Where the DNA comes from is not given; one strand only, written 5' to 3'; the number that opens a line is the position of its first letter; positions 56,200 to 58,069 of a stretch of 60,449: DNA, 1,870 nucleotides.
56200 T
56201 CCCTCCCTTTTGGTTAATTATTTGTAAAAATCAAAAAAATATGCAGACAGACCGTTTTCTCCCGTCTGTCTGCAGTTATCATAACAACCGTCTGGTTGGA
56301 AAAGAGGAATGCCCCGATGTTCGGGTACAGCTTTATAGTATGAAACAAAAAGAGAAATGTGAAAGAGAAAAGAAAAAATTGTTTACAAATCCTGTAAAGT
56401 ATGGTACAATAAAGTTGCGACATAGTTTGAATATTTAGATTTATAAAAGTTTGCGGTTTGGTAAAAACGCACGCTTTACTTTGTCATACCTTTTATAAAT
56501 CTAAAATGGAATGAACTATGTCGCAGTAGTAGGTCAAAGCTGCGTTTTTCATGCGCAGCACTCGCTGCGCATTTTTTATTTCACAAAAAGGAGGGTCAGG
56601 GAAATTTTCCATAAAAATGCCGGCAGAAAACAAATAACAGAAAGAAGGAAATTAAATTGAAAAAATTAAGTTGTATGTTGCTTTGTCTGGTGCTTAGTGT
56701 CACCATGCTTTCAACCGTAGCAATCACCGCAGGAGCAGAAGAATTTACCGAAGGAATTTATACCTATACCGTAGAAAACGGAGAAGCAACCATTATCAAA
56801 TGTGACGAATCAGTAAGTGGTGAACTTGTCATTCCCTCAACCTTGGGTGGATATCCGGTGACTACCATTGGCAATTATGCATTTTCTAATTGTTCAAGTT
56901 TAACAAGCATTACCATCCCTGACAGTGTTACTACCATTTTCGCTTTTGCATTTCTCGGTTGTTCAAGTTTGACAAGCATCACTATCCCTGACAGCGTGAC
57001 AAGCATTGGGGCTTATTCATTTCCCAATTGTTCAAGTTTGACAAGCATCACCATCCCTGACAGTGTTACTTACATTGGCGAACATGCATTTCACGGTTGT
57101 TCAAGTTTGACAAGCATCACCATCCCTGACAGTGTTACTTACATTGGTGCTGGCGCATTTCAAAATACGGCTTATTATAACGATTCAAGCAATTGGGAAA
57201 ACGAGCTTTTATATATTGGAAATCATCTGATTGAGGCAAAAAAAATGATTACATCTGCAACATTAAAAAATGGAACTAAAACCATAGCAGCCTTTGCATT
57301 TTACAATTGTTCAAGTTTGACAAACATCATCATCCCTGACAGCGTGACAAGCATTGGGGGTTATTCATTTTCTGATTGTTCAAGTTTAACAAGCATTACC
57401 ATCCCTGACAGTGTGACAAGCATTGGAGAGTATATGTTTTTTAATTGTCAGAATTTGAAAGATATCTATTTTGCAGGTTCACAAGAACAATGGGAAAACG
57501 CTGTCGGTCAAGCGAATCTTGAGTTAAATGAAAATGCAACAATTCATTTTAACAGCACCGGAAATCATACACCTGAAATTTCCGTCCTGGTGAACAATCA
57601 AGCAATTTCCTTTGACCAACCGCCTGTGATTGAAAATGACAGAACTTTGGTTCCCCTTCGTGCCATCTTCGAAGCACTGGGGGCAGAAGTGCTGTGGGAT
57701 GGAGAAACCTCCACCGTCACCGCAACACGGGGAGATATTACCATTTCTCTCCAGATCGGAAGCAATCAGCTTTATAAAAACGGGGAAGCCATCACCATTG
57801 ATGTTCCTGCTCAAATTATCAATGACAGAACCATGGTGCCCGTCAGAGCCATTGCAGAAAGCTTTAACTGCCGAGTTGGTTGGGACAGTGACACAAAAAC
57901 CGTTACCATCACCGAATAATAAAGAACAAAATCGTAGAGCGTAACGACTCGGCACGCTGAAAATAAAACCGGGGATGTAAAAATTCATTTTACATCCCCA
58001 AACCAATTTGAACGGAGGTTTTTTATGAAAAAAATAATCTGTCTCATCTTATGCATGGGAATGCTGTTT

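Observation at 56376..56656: Duplicated promoter plus ~160-nt structured, terminator-containing leader ahead of both LRR surface-protein units (copy B): candidate new riboswitch or attenuator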

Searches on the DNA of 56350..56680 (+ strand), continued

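Call 95: search_with_rna_model(model_id=R1, sources=[L061, L062, L063, L064, L065, L069, L070], max_evalue=1, show_alignments=3)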
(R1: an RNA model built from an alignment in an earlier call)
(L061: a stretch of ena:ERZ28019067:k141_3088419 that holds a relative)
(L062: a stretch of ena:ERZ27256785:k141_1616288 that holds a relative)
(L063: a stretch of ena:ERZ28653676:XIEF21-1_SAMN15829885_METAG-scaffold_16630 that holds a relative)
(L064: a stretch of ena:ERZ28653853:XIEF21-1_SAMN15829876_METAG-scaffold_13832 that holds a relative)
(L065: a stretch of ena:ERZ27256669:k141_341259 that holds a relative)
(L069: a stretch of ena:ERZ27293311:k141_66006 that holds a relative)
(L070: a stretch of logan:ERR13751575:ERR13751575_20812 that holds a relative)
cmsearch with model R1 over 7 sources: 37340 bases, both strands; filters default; matches with E-value up to 1: 2.
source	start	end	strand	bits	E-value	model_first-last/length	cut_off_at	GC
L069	2813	2963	+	103.1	1.3e-23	1-152/152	no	0.43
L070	2656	2768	+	10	0.77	1-152/152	no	0.3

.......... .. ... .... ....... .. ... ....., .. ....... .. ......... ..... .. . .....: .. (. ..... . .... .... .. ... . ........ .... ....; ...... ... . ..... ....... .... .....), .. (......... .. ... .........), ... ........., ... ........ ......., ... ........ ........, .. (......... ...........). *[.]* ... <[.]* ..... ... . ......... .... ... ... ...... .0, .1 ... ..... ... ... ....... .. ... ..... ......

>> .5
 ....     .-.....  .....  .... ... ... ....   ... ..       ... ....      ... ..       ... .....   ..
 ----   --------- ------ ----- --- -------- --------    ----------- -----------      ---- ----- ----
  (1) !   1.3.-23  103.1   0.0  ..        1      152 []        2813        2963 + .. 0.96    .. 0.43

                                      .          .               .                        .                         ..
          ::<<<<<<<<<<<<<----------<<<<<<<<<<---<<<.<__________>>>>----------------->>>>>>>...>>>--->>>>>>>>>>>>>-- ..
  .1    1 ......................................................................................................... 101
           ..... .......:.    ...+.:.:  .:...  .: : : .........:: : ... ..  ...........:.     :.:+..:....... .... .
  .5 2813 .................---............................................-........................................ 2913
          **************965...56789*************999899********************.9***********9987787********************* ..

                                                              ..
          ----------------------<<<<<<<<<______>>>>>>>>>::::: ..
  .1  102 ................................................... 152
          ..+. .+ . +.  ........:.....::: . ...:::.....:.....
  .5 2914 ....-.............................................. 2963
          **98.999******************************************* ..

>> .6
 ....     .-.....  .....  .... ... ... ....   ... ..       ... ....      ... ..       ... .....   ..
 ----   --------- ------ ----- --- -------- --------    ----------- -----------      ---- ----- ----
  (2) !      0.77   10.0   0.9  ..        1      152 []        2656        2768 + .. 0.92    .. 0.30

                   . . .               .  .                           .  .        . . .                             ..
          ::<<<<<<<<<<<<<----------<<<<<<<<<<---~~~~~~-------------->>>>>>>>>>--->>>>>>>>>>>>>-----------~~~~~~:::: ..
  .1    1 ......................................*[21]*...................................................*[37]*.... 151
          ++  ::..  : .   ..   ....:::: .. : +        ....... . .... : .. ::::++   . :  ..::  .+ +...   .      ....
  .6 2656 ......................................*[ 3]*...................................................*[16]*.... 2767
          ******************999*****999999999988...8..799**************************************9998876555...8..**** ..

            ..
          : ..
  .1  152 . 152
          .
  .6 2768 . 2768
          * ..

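Call 99: search_dna_similar(query=window:56414-56578:+, collection=phages, mode=distant, max_evalue=0.001, max_rows=10)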
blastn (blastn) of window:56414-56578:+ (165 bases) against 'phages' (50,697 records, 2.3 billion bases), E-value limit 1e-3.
No match.

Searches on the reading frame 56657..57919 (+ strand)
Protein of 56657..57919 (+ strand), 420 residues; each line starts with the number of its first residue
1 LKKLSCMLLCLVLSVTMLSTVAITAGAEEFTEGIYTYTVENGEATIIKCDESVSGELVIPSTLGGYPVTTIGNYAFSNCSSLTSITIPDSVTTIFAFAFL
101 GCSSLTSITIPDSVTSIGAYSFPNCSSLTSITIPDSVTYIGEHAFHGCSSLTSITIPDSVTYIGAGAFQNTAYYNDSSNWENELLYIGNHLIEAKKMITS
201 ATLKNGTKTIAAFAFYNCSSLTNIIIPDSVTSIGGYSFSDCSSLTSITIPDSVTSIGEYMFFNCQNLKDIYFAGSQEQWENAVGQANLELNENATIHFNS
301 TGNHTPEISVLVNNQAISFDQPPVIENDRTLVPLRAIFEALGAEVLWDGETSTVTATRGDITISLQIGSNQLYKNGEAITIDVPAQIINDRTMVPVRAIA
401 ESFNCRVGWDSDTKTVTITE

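Call 12: search_protein_families(library=pfam, proteins=[window:56657-57919:+])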
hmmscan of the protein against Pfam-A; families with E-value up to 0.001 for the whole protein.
window:56657-57919:+ (420 aa): 4 families
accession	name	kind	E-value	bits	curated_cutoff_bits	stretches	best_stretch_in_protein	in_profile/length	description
PF13306.12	LRR_5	-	7.7e-61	204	27.7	2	69-192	1-120/127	BspA type Leucine rich repeat region (6 copies)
PF07833.16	Cu_amine_oxidN1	-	7.2e-43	145.4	24.2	1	312-418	2-108/108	Copper amine oxidase N-terminal domain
PF13855.12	LRR_8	-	1.6e-09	37.8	27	0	114-156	13-56/61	Leucine rich repeat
PF05725.18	FNIP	-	1.2e-05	25.8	21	0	105-140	5-39/44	FNIP Repeat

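Call 21: find_homologous_proteins(query=window:56657-57919:+, max_evalue=1e-20)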
Query window:56657-57919:+ (420 aa): 7840 proteins with E <= 1e-20 among 8000 candidates; the best 120 are listed.
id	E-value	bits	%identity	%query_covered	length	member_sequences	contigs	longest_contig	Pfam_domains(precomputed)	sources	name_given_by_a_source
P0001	6.7e-212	722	44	74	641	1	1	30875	PF13306.13,PF13004.14,PF05725.19,PF12799.14,PF13855.13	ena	-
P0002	1.8e-206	704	48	59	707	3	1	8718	PF13306.13,PF05725.19,PF13855.13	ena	-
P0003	6.0e-195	666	60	48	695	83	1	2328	PF13306.13,PF05725.19,PF13855.13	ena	-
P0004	2.6e-189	647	48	69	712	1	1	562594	PF13306.13,PF13855.13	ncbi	-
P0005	1.1e-182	626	54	49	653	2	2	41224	PF19190.7,PF13306.13,PF13004.14,PF05725.19,PF13855.13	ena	-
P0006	2.8e-179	614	63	51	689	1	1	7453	PF23454.2,PF13306.13,PF00404.25,PF05725.19,PF13855.13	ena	-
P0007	1.1e-171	589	46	85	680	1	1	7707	PF13306.13,PF13855.13,PF07833.17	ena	-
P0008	3.1e-171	588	62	51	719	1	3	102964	PF13306.13,PF05725.19,PF13855.13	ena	-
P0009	3.4e-168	578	49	48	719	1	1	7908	PF13306.13,PF05725.19,PF13855.13,PF23952.2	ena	-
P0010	1.8e-166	572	48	64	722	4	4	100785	PF13306.13,PF05725.19,PF13855.13,PF23952.2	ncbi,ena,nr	ncbi:MAG: leucine-rich repeat protein [Clostridia bacterium]|nr:leucine-rich repeat protein [Clostri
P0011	7.0e-165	567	39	59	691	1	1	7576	PF13306.13,PF05725.19,PF13855.13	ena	-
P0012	1.9e-163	562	56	51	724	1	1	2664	PF13306.13,PF13855.13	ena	-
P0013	2.1e-163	562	50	56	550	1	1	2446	PF13306.13,PF05725.19,PF13855.13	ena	-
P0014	4.4e-161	554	43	100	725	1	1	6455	PF13306.13,PF13855.13,PF07833.17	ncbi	-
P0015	1.5e-160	553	61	48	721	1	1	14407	PF13306.13,PF10660.15,PF05725.19,PF12799.14,PF13855.13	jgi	jgi:hypothetical protein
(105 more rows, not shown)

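Call 64: find_encoding_contigs(protein=window:56657-57919:+, flank=3000, max_places=6)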
Protein window:56657-57919:+ (420 aa): no gene with exactly this product is on record in the collection.

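Call 65: find_encoding_contigs(protein=window:56657-57916:+, flank=3000, max_places=6)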
Protein seq(420 aa) (420 aa): no gene with exactly this product is on record in the collection.

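Call 70: find_encoding_contigs(protein=P0014, flank=3000, max_places=4)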
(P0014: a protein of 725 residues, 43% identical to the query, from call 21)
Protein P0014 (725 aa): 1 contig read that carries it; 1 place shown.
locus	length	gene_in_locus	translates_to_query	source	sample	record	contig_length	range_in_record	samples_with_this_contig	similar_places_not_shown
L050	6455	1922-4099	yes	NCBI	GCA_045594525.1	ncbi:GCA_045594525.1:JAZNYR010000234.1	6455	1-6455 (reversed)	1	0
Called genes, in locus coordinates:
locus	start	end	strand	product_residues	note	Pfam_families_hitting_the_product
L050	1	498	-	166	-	?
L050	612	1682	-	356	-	PF02661:Fic, PF01047:MarR (weak), PF08279:HTH_11 (weak), PF13412:HTH_24 (weak)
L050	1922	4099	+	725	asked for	PF13306:LRR_5, PF13855:LRR_8 (faint), PF13306:LRR_5, PF07833:Cu_amine_oxidN1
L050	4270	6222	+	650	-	PF02518:HATPase_c (weak), PF13589:HATPase_c_3, PF00183:HSP90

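Call 71: find_encoding_contigs(protein=P0007, flank=3000, max_places=4)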
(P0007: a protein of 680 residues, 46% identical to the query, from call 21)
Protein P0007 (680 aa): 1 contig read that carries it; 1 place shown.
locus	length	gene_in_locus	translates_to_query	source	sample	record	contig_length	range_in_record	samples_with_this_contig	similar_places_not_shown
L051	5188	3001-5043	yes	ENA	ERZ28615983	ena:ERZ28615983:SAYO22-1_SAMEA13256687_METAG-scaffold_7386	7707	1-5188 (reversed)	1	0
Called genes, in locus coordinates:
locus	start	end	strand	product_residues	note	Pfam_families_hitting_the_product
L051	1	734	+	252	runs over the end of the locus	-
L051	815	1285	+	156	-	-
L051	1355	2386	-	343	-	PF09547:SpoIVA_ATPase, PF20438:SpoIVA_middle, PF20439:SpoIVA_C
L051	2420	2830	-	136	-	PF09547:SpoIVA_ATPase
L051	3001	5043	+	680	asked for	PF13306:LRR_5, PF13855:LRR_8 (faint), PF13306:LRR_5, PF07833:Cu_amine_oxidN1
